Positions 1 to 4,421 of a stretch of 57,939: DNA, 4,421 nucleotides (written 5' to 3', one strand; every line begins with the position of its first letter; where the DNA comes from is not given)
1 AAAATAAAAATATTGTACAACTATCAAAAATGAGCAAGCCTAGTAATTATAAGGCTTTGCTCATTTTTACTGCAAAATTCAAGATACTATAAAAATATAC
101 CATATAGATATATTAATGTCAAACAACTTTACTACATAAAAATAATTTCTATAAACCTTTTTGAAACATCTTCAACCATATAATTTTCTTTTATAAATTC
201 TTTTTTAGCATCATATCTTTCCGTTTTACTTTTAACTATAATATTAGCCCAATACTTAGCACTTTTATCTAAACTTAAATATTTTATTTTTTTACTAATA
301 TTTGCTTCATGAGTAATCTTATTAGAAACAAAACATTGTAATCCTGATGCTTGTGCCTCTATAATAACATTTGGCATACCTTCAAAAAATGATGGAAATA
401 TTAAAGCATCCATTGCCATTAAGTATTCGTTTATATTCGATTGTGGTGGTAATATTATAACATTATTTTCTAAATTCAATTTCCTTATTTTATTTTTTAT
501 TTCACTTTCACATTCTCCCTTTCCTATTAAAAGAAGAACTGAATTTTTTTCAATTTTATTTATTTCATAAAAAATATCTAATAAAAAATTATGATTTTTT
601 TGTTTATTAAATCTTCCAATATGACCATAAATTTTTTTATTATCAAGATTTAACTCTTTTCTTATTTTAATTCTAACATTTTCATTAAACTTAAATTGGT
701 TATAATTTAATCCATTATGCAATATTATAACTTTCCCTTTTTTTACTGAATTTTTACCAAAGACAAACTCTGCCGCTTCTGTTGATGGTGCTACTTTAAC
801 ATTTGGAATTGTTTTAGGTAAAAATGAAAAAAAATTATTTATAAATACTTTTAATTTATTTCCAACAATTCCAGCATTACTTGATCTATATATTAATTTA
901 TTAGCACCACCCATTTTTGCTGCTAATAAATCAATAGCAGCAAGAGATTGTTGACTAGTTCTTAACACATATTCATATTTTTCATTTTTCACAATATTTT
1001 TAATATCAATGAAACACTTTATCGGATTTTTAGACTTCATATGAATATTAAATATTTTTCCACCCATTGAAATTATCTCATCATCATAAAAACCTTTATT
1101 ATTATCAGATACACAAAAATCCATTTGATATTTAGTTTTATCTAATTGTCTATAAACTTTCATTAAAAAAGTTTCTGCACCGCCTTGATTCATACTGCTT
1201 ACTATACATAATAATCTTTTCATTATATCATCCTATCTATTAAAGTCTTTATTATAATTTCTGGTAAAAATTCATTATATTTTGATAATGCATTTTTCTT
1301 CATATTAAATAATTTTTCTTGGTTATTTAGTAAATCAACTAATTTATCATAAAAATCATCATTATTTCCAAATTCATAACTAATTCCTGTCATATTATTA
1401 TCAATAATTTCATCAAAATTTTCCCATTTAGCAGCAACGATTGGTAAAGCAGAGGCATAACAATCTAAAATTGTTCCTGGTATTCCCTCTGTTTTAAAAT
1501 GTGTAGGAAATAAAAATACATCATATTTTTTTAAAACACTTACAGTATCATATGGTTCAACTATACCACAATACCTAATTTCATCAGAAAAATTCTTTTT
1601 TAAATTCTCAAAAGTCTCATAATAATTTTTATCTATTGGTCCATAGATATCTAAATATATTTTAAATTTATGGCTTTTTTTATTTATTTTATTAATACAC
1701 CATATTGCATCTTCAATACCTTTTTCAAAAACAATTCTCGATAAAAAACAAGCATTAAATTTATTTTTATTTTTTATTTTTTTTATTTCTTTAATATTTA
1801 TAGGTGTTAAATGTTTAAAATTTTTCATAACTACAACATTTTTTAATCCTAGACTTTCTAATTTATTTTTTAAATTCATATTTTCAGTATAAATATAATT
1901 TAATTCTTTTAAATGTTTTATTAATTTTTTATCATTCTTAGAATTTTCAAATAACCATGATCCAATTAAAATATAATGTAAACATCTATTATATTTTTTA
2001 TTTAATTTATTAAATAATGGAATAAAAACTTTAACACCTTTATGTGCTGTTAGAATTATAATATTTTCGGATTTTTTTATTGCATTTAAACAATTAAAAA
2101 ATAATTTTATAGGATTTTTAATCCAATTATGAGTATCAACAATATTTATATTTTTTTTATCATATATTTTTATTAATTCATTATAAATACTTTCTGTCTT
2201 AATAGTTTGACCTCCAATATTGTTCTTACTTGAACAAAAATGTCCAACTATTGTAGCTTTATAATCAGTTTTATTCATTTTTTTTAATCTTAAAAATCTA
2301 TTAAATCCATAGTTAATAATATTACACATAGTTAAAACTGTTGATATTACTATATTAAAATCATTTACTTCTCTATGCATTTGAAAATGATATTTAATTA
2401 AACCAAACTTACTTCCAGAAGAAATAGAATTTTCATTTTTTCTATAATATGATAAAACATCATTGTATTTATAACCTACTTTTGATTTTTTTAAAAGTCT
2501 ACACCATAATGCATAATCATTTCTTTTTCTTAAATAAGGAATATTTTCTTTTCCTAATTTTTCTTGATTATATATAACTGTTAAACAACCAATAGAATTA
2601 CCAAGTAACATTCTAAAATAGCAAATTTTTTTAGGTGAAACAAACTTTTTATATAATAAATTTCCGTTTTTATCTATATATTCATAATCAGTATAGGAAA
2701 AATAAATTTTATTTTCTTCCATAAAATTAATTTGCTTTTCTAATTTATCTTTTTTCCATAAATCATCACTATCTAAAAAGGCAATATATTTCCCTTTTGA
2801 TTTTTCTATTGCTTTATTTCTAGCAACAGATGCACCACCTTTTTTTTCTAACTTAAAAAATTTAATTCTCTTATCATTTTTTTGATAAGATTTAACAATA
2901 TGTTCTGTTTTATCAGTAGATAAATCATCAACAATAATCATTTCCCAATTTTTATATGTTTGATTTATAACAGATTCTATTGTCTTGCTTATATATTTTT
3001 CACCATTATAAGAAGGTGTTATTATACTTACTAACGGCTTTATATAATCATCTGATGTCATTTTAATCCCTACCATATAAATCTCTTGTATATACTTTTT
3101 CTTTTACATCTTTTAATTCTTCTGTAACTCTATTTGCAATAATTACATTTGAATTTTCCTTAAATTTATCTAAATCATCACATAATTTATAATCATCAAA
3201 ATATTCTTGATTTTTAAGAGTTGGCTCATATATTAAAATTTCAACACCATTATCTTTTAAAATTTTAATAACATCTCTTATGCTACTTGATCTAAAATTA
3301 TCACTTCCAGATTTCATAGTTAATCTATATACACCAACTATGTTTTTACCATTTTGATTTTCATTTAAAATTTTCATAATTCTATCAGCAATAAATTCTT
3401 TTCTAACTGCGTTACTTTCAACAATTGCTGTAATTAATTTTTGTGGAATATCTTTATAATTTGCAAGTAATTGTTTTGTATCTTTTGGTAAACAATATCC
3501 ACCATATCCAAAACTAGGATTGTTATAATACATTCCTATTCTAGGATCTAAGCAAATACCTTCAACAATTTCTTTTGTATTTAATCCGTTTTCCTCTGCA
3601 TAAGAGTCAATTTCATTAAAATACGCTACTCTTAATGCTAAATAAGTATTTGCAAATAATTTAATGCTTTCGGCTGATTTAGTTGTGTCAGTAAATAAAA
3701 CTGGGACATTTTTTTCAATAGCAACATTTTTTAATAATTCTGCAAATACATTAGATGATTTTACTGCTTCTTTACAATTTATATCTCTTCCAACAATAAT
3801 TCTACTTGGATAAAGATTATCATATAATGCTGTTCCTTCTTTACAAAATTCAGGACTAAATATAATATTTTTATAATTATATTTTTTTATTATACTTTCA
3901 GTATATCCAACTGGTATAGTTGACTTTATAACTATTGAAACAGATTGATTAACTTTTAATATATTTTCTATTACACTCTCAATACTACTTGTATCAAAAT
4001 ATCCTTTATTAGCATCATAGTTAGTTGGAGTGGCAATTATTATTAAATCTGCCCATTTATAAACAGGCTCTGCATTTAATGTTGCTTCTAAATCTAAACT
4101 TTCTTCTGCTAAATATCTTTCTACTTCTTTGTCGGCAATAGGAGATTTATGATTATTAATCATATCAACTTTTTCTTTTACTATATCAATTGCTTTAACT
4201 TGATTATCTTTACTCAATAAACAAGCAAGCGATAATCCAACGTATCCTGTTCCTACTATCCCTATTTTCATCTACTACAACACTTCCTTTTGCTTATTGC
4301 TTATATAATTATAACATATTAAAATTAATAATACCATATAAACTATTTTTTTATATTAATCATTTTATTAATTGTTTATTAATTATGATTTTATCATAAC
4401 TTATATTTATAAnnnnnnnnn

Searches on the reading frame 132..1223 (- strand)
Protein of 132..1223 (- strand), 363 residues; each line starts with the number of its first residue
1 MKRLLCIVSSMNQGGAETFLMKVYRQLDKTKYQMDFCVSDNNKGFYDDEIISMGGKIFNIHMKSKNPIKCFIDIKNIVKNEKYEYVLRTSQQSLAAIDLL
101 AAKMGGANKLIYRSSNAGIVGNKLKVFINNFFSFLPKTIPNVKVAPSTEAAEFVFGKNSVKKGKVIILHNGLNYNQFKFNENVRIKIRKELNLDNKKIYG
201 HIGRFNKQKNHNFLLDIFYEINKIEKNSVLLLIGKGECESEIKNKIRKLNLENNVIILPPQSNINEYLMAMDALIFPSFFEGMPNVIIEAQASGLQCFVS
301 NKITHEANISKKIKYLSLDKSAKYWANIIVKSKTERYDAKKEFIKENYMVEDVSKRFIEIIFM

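Call 49: search_protein_families(library=pfam, proteins=[window:132-1223:-], max_evalue=0.01)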
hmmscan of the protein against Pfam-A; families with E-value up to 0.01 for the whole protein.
window:132-1223:- (363 aa): 4 families
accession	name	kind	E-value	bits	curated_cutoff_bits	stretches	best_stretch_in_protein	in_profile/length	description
PF00534.26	Glycos_transf_1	-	3.4e-21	76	26.4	1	185-329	3-152/172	Glycosyl transferases group 1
PF13692.12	Glyco_trans_1_4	-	6.6e-20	72.3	27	1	197-302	2-108/142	Glycosyl transferases group 1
PF13439.12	Glyco_transf_4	-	0.00033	21.1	28.5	1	14-173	2-167/170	Glycosyltransferase Family 4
PF13477.12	Glyco_trans_4_2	-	0.0014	19.2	23.4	1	16-113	9-105/139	Glycosyl transferase 4-like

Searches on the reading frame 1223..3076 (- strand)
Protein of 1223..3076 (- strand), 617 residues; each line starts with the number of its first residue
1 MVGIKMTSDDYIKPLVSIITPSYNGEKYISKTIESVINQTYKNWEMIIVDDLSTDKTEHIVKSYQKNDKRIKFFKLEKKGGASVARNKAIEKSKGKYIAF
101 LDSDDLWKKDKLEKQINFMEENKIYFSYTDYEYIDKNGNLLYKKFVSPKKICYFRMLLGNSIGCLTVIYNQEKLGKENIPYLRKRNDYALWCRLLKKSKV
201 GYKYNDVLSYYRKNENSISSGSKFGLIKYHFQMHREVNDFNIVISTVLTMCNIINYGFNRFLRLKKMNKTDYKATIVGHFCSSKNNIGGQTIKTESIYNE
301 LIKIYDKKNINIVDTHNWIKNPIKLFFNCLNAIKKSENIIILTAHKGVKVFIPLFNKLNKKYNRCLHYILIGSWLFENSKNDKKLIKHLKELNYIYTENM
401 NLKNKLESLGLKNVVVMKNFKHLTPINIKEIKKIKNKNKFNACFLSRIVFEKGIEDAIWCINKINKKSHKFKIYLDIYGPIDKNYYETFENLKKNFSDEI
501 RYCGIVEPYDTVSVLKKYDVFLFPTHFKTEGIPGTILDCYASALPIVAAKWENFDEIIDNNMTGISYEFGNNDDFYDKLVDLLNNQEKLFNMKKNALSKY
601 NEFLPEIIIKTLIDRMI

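Call 49: search_protein_families(library=pfam, proteins=[window:1223-3076:-], max_evalue=0.01)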
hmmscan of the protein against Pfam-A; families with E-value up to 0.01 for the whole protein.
window:1223-3076:- (617 aa): 5 families
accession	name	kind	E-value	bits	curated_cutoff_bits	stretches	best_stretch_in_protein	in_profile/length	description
PF00535.33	Glycos_transf_2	-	6.3e-41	140.5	23.3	1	17-139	1-123/168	Glycosyl transferase family 2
PF00534.26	Glycos_transf_1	-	3e-22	79.4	26.4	1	432-596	8-169/172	Glycosyl transferases group 1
PF13692.12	Glyco_trans_1_4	-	1e-17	65.1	27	1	442-585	4-142/142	Glycosyl transferases group 1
PF10111.15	Glyco_tranf_2_2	-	2.9e-15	56.9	27.3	1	17-124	1-111/276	Glycosyltransferase like family 2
PF13641.12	Glyco_tranf_2_3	-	1.1e-09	39.1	27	1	16-123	3-115/230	Glycosyltransferase like family 2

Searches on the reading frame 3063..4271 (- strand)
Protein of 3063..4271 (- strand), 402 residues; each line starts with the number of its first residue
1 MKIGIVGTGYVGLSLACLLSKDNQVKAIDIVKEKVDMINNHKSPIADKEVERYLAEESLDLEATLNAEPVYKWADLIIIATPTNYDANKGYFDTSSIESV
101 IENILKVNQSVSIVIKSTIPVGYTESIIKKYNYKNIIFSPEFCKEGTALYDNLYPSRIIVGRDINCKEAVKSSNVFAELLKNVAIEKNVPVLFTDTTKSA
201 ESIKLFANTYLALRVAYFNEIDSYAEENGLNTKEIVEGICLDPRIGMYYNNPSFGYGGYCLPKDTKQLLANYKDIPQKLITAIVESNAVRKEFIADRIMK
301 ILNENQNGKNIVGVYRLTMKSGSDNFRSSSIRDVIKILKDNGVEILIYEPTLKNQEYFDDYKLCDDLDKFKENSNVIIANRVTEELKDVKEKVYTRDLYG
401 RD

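Call 49: search_protein_families(library=pfam, proteins=[window:3063-4271:-], max_evalue=0.01)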
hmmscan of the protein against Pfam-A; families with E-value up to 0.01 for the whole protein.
window:3063-4271:- (402 aa): 8 families
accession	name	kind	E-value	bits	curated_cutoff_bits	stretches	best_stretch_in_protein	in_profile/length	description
PF03721.20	UDPG_MGDP_dh_N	-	1.4e-32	113.2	27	1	1-169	1-182/187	UDP-glucose/GDP-mannose dehydrogenase family, NAD binding domain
PF00984.24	UDPG_MGDP_dh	-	5e-27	94.3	25.4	1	198-288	1-93/94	UDP-glucose/GDP-mannose dehydrogenase family, central domain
PF03720.21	UDPG_MGDP_dh_C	-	2.5e-13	50.8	30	1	313-392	1-83/103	UDP-glucose/GDP-mannose dehydrogenase family, UDP binding domain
PF01210.29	NAD_Gly3P_dh_N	-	0.00016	22.1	23.1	1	2-84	1-80/158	NAD-dependent glycerol-3-phosphate dehydrogenase N-terminus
PF02826.25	2-Hacid_dh_C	-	0.00074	19.4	25.1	0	333-379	50-97/178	D-isomer specific 2-hydroxyacid dehydrogenase, NAD binding domain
PF02558.23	ApbA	-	0.00085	19.4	22.2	1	3-84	1-77/150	Ketopantoate reductase PanE/ApbA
PF01118.30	Semialdhyde_dh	-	0.0038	18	26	0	2-85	1-78/121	Semialdehyde dehydrogenase, NAD binding domain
PF02254.24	TrkA_N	-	0.0075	17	23.8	0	4-42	2-41/116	TrkA-N domain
